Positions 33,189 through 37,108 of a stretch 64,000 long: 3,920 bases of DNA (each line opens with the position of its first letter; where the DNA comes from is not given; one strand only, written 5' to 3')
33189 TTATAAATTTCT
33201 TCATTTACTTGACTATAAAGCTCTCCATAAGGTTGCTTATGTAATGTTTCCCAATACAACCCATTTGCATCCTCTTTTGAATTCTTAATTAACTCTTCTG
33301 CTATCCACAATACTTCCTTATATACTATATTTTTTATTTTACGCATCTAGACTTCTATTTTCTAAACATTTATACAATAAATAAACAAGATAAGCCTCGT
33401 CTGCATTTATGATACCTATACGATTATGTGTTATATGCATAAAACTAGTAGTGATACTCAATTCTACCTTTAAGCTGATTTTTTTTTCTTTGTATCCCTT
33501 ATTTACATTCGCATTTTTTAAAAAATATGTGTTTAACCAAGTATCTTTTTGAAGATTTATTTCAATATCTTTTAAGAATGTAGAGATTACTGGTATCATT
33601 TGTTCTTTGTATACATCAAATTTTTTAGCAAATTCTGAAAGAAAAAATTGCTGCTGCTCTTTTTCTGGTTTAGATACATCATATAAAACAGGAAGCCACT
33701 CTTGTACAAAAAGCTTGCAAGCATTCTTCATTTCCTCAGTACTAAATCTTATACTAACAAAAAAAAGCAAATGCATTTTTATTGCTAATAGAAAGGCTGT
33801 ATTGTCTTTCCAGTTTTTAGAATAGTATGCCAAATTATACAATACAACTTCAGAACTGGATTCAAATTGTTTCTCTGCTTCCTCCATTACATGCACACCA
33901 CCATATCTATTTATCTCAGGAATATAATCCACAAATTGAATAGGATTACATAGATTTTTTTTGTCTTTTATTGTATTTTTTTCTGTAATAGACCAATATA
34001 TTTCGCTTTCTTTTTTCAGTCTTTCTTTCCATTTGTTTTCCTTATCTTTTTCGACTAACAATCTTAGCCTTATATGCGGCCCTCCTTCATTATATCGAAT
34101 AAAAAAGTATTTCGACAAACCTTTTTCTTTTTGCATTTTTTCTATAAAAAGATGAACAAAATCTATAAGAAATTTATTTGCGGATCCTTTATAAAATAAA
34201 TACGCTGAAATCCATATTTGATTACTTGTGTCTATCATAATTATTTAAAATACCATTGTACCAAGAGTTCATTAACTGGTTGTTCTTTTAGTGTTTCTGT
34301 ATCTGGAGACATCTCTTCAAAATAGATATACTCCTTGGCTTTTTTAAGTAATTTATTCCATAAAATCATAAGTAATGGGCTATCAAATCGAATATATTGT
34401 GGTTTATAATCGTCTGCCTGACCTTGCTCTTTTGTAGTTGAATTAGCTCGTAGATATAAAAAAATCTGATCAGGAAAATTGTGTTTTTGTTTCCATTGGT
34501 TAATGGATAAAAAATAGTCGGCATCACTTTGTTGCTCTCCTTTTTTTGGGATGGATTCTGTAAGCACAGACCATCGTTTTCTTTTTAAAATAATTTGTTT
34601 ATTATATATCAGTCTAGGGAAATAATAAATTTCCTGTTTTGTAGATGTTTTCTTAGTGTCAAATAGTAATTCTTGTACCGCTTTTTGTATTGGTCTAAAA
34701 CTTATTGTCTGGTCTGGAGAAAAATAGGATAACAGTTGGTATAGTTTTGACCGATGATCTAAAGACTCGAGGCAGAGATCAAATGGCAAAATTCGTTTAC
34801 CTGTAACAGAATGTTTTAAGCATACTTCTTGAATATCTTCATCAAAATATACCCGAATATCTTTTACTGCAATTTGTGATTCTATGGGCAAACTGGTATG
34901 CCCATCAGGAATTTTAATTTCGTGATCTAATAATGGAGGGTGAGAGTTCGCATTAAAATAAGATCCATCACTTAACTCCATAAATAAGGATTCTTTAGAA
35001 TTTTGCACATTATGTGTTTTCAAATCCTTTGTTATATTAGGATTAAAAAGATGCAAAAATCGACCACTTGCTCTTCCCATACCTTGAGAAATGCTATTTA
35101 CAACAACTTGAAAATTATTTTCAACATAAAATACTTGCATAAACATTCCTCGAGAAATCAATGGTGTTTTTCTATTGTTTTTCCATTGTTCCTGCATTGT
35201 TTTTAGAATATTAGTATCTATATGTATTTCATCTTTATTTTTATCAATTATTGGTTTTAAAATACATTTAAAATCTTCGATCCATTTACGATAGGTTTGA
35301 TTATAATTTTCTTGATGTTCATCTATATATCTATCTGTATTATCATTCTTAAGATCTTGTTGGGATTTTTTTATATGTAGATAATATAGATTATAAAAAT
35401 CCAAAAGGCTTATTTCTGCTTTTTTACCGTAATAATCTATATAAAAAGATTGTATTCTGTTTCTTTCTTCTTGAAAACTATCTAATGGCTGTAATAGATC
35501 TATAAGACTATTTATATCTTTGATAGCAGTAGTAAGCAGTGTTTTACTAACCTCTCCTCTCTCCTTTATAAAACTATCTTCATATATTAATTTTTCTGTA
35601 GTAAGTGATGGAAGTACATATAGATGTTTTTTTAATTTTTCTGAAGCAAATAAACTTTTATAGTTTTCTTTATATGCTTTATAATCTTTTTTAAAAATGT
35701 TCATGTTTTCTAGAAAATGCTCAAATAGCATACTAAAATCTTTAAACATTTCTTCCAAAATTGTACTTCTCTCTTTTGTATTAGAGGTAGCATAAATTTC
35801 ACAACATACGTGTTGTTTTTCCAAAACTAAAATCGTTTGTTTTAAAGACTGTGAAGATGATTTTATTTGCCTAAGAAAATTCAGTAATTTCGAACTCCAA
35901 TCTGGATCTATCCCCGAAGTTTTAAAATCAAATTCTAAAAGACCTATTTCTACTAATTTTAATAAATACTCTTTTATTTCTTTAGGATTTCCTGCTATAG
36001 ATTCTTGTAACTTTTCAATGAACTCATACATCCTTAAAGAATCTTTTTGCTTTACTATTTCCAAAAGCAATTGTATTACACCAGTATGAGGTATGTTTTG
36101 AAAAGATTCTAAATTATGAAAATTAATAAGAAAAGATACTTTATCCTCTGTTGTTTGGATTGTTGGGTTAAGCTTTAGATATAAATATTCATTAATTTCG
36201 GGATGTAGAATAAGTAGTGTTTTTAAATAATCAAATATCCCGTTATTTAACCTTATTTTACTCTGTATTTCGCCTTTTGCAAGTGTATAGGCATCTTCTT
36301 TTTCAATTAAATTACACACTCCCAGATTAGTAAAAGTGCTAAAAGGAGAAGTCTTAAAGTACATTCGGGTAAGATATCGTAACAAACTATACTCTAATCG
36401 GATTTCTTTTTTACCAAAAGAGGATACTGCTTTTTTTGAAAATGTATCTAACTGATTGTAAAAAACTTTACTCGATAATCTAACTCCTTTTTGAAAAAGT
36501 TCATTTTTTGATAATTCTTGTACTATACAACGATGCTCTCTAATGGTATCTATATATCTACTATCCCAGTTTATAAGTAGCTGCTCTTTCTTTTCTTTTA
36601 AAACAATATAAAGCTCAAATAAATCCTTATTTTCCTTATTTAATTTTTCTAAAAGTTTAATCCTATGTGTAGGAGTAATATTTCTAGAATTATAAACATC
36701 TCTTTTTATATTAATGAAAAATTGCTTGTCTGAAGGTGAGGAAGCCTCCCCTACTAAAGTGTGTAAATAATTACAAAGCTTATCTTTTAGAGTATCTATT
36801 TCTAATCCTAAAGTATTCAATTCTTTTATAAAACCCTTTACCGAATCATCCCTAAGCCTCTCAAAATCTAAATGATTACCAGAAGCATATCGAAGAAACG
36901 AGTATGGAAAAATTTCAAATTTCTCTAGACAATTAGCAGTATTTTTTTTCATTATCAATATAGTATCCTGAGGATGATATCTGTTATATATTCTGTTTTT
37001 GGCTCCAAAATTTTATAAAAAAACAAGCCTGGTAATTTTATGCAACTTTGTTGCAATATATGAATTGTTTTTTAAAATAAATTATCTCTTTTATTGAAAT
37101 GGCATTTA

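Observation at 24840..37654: RiPP precursor is the terminal gene of an ABC/DUF3526-like/TonB-receptor array, bounded by a Fur-family regulator: a possible metal-responsive peptide production-and-uptake unit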

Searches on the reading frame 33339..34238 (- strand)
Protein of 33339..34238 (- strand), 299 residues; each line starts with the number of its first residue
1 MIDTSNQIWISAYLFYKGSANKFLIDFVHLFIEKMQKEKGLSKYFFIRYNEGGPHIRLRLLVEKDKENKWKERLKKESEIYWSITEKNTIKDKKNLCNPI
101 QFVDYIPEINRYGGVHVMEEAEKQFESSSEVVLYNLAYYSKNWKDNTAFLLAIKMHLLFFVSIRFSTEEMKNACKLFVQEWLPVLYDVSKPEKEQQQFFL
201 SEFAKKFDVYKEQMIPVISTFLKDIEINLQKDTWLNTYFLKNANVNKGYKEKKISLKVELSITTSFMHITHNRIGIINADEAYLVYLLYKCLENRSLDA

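Call 5: search_protein_families(library=pfam, proteins=[window:33339-34238:-], max_evalue=0.01)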
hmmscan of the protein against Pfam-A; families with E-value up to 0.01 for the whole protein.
window:33339-34238:- (299 aa): 1 family
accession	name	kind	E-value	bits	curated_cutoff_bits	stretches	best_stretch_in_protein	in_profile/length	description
PF14028.11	Lant_dehydr_C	-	2.8e-36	126.4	24.4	1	9-291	1-254/255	Lantibiotic biosynthesis dehydratase C-term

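Call 6: search_protein_families(library=ncbifam, proteins=[window:33339-34238:-], max_evalue=0.01)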
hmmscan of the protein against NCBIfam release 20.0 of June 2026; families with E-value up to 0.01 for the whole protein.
window:33339-34238:- (299 aa): 1 family
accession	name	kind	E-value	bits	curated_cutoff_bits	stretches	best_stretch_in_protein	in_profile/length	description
TIGR03891.1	thiopep_ocin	subfamily_domain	4.7e-31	108.7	48.45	1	9-291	1-262/263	thiopeptide-type bacteriocin biosynthesis protein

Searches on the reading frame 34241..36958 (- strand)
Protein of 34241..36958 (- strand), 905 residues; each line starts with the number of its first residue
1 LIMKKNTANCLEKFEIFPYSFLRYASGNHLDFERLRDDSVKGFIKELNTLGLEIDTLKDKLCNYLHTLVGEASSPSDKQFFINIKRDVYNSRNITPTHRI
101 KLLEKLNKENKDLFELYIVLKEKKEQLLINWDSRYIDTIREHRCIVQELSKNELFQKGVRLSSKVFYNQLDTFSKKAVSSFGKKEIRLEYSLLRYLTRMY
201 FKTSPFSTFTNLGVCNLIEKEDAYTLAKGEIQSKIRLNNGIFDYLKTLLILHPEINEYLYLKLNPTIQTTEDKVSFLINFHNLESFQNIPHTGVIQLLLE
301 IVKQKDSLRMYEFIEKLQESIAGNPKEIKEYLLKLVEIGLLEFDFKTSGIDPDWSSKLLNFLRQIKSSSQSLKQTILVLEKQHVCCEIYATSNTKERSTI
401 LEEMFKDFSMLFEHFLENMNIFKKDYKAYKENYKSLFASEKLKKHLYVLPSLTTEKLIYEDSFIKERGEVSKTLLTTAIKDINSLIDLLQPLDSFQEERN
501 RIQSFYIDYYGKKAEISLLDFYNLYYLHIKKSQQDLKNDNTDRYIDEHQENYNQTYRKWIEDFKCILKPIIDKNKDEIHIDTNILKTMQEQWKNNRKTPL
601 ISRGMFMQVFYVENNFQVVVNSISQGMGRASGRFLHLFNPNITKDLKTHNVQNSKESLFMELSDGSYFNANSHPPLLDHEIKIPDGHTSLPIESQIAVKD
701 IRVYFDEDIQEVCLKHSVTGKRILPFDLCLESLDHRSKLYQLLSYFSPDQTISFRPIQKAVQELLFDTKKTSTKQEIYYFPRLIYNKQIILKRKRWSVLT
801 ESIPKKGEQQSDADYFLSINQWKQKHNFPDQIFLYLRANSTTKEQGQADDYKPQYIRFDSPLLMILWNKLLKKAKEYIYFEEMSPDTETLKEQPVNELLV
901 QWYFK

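Call 5: search_protein_families(library=pfam, proteins=[window:34241-36958:-], max_evalue=0.01)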
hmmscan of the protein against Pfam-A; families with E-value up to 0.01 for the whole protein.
window:34241-36958:- (905 aa): 1 family
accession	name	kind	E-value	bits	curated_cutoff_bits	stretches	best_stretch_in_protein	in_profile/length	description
PF04738.18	Lant_dehydr_N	-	8.3e-36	123.8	28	1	152-834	2-629/649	Lantibiotic dehydratase, N terminus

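Call 6: search_protein_families(library=ncbifam, proteins=[window:34241-36958:-], max_evalue=0.01)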
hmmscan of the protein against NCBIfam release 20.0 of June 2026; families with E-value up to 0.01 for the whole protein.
window:34241-36958:- (905 aa): 0 families
